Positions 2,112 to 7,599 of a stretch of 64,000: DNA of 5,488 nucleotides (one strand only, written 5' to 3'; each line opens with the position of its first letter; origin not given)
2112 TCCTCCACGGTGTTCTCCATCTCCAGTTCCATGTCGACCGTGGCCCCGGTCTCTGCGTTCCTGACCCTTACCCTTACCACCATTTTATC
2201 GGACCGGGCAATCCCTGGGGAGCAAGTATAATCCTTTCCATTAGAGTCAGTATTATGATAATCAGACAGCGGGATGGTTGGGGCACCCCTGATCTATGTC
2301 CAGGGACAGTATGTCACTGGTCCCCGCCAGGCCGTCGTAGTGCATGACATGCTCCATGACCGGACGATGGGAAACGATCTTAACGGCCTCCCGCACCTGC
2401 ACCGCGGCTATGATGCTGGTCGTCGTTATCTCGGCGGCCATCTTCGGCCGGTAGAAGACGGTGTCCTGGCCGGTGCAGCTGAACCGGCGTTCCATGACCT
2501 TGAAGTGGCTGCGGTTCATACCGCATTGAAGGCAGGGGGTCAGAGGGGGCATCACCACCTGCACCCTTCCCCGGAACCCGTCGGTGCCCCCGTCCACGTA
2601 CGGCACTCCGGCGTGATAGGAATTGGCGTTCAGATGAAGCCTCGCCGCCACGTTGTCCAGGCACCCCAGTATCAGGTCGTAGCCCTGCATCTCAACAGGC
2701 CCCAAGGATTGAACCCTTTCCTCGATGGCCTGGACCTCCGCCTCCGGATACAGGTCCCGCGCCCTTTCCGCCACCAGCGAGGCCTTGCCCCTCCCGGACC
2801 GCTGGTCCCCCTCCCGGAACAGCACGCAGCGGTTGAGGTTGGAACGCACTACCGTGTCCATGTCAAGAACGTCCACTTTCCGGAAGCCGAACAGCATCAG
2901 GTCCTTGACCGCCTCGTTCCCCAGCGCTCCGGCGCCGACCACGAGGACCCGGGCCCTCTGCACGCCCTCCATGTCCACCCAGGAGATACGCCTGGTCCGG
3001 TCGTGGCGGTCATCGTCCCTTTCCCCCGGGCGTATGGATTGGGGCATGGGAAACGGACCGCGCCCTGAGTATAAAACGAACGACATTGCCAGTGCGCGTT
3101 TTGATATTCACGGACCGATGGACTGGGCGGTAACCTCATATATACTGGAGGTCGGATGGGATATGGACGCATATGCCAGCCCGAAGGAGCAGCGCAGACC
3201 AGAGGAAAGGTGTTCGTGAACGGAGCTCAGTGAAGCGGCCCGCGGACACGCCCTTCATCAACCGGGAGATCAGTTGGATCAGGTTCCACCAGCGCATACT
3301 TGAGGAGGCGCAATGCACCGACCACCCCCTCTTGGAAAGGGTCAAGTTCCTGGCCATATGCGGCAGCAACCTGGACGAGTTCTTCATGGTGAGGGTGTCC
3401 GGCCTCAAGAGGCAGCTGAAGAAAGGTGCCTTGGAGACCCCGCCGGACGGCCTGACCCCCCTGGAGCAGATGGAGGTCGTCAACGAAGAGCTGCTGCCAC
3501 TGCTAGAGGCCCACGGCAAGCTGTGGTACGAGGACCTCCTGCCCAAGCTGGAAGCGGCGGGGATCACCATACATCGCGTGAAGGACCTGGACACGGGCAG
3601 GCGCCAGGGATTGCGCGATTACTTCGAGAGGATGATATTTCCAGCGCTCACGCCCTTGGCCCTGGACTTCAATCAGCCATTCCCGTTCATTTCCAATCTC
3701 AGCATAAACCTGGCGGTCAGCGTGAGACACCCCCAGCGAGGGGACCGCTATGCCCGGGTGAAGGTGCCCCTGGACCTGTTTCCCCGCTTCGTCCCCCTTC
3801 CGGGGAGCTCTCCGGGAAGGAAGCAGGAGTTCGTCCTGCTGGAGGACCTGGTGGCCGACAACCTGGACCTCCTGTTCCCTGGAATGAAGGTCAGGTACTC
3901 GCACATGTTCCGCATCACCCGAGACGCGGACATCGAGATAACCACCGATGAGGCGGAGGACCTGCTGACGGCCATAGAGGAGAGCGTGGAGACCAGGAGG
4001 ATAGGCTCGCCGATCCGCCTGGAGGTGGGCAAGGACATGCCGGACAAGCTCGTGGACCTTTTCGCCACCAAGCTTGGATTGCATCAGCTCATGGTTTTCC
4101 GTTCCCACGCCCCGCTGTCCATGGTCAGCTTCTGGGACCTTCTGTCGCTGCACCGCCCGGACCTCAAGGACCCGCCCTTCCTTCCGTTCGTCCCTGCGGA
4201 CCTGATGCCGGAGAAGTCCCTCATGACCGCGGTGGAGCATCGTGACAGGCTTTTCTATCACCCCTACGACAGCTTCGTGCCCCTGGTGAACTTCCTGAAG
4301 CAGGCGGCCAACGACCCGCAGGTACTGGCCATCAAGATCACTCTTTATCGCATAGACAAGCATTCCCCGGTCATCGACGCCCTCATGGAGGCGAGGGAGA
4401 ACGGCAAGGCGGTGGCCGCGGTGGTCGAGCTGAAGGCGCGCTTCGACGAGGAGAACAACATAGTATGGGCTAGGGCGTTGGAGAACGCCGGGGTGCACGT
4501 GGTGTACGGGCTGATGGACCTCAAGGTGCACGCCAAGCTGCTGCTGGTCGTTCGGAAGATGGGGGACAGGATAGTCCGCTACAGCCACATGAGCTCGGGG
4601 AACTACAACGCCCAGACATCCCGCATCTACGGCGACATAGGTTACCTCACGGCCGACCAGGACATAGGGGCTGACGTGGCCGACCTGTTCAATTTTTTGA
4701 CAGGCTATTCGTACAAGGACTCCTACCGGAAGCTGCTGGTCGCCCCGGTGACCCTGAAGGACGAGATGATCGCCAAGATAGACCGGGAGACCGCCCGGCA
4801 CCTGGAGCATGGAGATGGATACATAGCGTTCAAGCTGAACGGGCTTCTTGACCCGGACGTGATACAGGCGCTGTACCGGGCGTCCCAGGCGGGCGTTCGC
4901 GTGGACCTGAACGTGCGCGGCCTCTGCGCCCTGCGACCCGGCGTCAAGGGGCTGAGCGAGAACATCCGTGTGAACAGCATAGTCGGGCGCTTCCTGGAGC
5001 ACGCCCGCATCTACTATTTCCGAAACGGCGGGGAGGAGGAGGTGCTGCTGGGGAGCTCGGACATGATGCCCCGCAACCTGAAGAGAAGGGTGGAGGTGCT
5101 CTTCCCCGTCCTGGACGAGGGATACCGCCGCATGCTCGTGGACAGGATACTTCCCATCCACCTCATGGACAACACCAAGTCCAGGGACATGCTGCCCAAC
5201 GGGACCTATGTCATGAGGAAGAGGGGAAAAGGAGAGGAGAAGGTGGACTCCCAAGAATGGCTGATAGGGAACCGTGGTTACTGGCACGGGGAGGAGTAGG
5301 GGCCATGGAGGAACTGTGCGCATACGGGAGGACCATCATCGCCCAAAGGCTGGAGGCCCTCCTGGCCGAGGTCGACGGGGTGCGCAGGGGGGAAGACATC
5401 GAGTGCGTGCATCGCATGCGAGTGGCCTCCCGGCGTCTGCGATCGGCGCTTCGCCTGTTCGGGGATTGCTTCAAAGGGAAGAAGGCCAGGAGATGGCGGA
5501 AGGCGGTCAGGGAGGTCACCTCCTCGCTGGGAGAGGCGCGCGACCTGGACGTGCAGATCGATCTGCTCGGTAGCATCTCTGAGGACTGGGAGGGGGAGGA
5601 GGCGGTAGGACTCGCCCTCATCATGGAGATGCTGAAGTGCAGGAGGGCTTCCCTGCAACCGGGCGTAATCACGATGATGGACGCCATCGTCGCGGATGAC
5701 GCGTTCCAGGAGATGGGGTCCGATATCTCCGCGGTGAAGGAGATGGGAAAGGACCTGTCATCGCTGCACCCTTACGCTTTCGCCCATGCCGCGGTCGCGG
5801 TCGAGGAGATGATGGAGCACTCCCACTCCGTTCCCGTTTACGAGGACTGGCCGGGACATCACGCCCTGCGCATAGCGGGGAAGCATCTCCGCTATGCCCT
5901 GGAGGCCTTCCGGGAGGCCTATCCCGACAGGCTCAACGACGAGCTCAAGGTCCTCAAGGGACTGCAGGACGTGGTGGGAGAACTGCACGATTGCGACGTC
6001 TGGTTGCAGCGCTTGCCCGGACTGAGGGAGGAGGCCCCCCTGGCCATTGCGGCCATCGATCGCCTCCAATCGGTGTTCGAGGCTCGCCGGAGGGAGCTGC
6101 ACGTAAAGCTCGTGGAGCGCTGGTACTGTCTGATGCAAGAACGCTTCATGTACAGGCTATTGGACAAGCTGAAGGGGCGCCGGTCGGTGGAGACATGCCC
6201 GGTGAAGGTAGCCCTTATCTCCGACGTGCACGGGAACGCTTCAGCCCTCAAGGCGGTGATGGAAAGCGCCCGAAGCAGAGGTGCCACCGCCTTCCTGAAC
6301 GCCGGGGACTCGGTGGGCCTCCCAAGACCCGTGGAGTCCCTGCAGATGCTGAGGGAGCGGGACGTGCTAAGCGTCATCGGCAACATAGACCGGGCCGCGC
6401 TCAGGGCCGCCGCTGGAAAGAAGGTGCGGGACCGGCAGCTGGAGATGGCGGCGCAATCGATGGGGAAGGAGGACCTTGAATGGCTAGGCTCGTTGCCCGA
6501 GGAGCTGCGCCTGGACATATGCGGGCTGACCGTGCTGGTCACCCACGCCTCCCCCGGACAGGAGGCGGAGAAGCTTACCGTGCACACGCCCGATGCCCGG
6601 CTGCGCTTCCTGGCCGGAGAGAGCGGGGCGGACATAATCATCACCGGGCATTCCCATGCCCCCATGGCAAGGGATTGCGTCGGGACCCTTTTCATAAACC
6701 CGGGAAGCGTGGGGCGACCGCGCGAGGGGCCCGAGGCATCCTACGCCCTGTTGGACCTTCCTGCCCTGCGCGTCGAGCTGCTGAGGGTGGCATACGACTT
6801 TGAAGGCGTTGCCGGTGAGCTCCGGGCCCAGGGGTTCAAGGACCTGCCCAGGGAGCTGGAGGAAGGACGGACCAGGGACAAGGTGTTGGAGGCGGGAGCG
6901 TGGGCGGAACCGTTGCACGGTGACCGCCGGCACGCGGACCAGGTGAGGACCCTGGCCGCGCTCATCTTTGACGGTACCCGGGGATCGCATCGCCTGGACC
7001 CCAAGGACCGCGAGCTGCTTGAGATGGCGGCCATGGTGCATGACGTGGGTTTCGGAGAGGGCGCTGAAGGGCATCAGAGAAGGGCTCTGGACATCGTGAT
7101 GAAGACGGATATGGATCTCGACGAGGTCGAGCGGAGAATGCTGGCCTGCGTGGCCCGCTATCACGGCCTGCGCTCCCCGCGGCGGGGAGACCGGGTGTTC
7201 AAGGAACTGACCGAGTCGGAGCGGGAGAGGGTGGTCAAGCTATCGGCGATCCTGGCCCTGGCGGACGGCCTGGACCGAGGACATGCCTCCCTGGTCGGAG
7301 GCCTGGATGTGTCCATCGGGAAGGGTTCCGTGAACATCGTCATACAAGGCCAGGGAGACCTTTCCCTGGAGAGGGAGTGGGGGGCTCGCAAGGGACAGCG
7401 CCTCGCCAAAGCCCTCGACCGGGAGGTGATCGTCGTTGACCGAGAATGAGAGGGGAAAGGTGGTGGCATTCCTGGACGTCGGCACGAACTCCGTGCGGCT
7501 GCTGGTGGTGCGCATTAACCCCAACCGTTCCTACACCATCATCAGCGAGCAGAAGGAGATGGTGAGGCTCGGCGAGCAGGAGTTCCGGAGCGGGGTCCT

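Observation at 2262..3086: Minimal E1: adenylation domain only, with no recognisable ubiquitin-fold or separate catalytic-Cys domain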

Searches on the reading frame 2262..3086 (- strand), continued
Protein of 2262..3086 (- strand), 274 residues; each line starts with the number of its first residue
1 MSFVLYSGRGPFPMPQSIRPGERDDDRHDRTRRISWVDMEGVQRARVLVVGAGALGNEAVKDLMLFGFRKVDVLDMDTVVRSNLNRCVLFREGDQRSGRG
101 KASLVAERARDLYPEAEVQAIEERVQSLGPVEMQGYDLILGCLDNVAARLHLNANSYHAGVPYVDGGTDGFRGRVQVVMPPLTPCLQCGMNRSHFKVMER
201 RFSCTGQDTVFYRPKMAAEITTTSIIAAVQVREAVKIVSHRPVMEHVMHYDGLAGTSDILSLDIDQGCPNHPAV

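Call 65: fold_search(model_id=the predicted structure, library=pdb)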
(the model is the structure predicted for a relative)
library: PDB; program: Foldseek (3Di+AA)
matches with E <= 10: 1844; with E <= 0.001: 255
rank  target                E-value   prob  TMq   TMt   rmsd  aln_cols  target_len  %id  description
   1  1zud_1                2.0e-22  1.00  0.51  0.89   3.0       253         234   28  Structure of ThiS-ThiF protein complex (released 2006-01-31)
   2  2nvu_B                4.3e-22  1.00  0.51  0.27  11.9       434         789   23  Structure of APPBP1-UBA3~NEDD8-NEDD8-MgATP-Ubc12(C111A), a trapped ubiquitin-like protein activation complex (released 2007-01-30)
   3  1zud_3                4.8e-22  1.00  0.52  0.88   3.2       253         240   28  Structure of ThiS-ThiF protein complex (released 2006-01-31)
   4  3dbh_F                5.2e-21  1.00  0.50  0.48  13.0       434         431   23  Structural Dissection of a Gating Mechanism Preventing Misactivation of Ubiquitin by NEDD8's E1 (APPBP1-UBA3Arg190Ala- (released 2008-08-12)
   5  3dbr_B                1.1e-20  1.00  0.50  0.47  13.1       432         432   23  Structural Dissection of a Gating Mechanism Preventing Misactivation of Ubiquitin by NEDD8's E1 (APPBP1-UBA3Arg190Gln- (released 2008-08-12)
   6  1zkm_D                1.2e-20  1.00  0.51  0.87   3.4       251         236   28  Structural Analysis of Escherichia Coli ThiF (released 2005-06-14)
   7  1jw9_B                1.3e-20  1.00  0.51  0.87   3.6       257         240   24  Structure of the Native MoeB-MoaD Protein Complex (released 2001-11-21)
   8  1zfn_D                1.3e-20  1.00  0.50  0.87   3.4       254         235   27  Structural Analysis of Escherichia coli ThiF (released 2005-06-14)
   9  3gzn_B                1.6e-20  1.00  0.49  0.47  12.9       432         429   24  Structure of NEDD8-activating enzyme in complex with NEDD8 and MLN4924 (released 2010-02-02)
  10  3h5n_A                2.1e-20  1.00  0.51  0.61   4.1       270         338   24  Crystal structure of E. coli MccB + ATP (released 2009-06-16)
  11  3h5r_D                2.7e-20  1.00  0.50  0.61   4.3       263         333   24  Crystal structure of E. coli MccB + Succinimide (released 2009-06-16)
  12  1zkm_C                3.2e-20  1.00  0.51  0.85   3.4       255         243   28  Structural Analysis of Escherichia Coli ThiF (released 2005-06-14)
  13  3h9j_A                3.2e-20  1.00  0.51  0.61   4.1       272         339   25  Crystal structure of E. coli MccB + AMPCPP + SeMeT MccA (released 2009-06-16)
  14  3dbh_B                3.9e-20  1.00  0.49  0.46  13.1       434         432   23  Structural Dissection of a Gating Mechanism Preventing Misactivation of Ubiquitin by NEDD8's E1 (APPBP1-UBA3Arg190Ala- (released 2008-08-12)
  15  1zfn_A                4.4e-20  1.00  0.52  0.86   3.2       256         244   28  Structural Analysis of Escherichia coli ThiF (released 2005-06-14)
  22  6h78_H                1.0e-19  1.00  0.51  0.74   7.5       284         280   19  E1 enzyme for ubiquitin like protein activation. (released 2018-10-31)
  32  6h78_D                4.4e-19  1.00  0.51  0.76   6.7       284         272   19  E1 enzyme for ubiquitin like protein activation. (released 2018-10-31)
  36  6h78_A                5.9e-19  1.00  0.51  0.73   5.7       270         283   19  E1 enzyme for ubiquitin like protein activation. (released 2018-10-31)
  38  6h78_I                7.1e-19  1.00  0.51  0.74   5.9       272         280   19  E1 enzyme for ubiquitin like protein activation. (released 2018-10-31)
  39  6h78_B                7.5e-19  1.00  0.51  0.75   4.9       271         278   20  E1 enzyme for ubiquitin like protein activation. (released 2018-10-31)
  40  6h78_C                8.0e-19  1.00  0.51  0.72   6.9       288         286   19  E1 enzyme for ubiquitin like protein activation. (released 2018-10-31)
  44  6h78_L                1.0e-18  1.00  0.51  0.73   5.3       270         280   20  E1 enzyme for ubiquitin like protein activation. (released 2018-10-31)
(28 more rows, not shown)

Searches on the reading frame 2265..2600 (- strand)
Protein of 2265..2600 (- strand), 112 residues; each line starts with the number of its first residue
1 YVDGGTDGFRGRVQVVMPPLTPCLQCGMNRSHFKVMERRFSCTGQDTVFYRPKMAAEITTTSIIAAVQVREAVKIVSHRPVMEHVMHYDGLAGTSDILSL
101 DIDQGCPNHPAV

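Call 37: search_solved_structures(query=window:2265-2600:-, max_evalue=1, show_alignments=5)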
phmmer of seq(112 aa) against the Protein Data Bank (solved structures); distinct sequences matched with E-value up to 1: 8.
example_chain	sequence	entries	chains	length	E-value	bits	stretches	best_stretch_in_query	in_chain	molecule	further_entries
3dbr_B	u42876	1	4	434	1.7e-05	28.1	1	2-28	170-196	NEDD8-activating enzyme E1 catalytic subunit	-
1tt5_B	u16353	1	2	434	6.2e-05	26.3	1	2-28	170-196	ubiquitin-activating enzyme E1C isoform 1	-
1r4m_B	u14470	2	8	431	6.3e-05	26.3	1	2-28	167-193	ubiquitin-activating enzyme E1C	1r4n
1yov_B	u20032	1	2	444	6.3e-05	26.3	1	2-28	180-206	Ubiquitin-activating enzyme E1C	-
3dbl_B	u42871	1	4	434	6.4e-05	26.3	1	2-28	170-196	NEDD8-activating enzyme E1 catalytic subunit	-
3gzn_B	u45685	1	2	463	7e-05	26.2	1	2-28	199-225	NEDD8-activating enzyme E1 catalytic subunit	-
3dbh_B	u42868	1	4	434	0.00012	25.4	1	2-28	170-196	NEDD8-activating enzyme E1 catalytic subunit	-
2nvu_B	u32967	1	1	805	0.00022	24.6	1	2-28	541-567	Maltose binding protein/NEDD8-activating enzyme E1 catalytic subunit chimera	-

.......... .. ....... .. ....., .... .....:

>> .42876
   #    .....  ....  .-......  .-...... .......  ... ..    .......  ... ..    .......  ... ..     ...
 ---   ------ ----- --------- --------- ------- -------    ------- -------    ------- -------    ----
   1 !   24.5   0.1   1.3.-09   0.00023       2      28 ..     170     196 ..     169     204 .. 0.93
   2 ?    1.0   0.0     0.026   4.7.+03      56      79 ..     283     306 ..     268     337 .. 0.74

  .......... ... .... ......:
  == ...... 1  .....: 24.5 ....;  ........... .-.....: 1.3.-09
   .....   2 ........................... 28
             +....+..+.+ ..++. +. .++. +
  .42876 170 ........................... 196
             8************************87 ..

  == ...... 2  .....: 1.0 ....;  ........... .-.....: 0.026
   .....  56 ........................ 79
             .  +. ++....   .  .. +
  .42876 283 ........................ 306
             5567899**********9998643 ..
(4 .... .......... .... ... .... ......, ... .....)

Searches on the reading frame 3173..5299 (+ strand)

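Call 4: search_protein_families(library=pfam, proteins=[window:3173-5299:+], max_evalue=0.01)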
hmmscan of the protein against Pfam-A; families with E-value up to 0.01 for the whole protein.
window:3173-5299:+ (708 aa): 5 families
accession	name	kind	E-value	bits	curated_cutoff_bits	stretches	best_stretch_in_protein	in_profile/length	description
PF17941.7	PP_kinase_C_1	-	7.3e-71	237.6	25.7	1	350-513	2-165/167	Polyphosphate kinase C-terminal domain 1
PF13090.12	PP_kinase_C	-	1.9e-61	207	25.8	1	521-694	1-172/172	Polyphosphate kinase C-terminal domain 2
PF02503.22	PP_kinase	-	9.7e-61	205.1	31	1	144-323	3-183/183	Polyphosphate kinase middle domain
PF13089.11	PP_kinase_N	-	1.6e-35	122.1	23.8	1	28-133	1-106/107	Polyphosphate kinase N-terminal domain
PF13091.12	PLDc_2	-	7.2e-08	32.8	27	1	386-507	11-129/132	PLD-like domain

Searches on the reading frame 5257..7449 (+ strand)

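Call 4: search_protein_families(library=pfam, proteins=[window:5257-7449:+], max_evalue=0.01)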
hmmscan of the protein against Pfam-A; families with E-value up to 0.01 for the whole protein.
window:5257-7449:+ (730 aa): 5 families
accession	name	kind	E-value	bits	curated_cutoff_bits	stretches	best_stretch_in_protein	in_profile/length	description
PF05235.19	CHAD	-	6.3e-45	154.4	25.6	1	27-253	2-227/228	CHAD domain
PF12850.12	Metallophos_2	-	1.9e-27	96.6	27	1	317-501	2-151/154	Calcineurin-like phosphoesterase superfamily domain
PF21447.3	Ppx-GppA_III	-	1.1e-13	51.8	27.3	1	553-675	13-135/177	Ppx/GppA phosphatase, domain III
PF00149.33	Metallophos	-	1.5e-07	32.5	21.5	1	317-469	2-191/191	Calcineurin-like phosphoesterase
PF01966.28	HD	-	0.0015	19.3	22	1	559-674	4-115/116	HD domain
